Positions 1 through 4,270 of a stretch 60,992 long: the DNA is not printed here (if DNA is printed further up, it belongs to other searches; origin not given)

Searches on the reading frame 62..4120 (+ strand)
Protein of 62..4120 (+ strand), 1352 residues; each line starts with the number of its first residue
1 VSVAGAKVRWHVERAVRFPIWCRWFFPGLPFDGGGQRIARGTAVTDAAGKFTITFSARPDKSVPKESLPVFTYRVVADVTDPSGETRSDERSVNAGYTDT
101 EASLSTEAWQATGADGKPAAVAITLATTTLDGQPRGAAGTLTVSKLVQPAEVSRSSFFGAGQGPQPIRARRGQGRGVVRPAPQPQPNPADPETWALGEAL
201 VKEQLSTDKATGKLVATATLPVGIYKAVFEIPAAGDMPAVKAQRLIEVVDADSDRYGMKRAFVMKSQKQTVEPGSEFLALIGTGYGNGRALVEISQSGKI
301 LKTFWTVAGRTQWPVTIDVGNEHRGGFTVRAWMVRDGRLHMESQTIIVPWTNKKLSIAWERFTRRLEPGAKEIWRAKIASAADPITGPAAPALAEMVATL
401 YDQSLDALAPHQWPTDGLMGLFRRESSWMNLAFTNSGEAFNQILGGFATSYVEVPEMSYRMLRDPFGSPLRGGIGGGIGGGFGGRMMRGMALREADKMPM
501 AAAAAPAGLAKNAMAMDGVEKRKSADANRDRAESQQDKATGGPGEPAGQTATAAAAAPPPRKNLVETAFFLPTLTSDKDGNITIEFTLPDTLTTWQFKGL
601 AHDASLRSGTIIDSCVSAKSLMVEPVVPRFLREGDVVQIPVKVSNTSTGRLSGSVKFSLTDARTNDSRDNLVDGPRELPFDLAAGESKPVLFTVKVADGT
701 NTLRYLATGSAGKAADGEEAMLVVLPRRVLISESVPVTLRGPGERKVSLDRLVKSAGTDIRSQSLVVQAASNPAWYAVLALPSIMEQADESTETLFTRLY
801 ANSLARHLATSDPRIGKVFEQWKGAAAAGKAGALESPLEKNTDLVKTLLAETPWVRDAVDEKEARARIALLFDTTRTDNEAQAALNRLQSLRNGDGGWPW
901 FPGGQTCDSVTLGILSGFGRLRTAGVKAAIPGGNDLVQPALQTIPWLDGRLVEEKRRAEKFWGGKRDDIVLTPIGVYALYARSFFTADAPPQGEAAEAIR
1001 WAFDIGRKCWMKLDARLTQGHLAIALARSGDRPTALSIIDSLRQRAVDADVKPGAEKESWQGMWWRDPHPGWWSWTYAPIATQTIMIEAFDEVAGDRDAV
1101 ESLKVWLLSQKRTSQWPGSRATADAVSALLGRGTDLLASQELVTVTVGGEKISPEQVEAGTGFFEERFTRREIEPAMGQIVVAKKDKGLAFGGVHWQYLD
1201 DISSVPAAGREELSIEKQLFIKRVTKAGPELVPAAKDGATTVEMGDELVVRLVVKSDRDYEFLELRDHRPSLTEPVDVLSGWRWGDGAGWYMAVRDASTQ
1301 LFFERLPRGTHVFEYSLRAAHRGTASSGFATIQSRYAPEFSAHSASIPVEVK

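Call 60: search_protein_families(library=pfam, proteins=[window:62-4120:+], max_evalue=0.0001)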
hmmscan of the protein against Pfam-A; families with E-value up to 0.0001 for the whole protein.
window:62-4120:+ (1352 aa): 2 families
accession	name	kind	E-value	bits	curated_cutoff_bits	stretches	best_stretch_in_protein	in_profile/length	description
PF17973.7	bMG10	-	2.3e-23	83.3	26.2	1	1213-1339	2-131/131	Bacterial Alpha-2-macroglobulin MG10 domain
PF00207.28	A2M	-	8e-18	64.5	21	1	567-656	1-91/92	Alpha-2-macroglobulin family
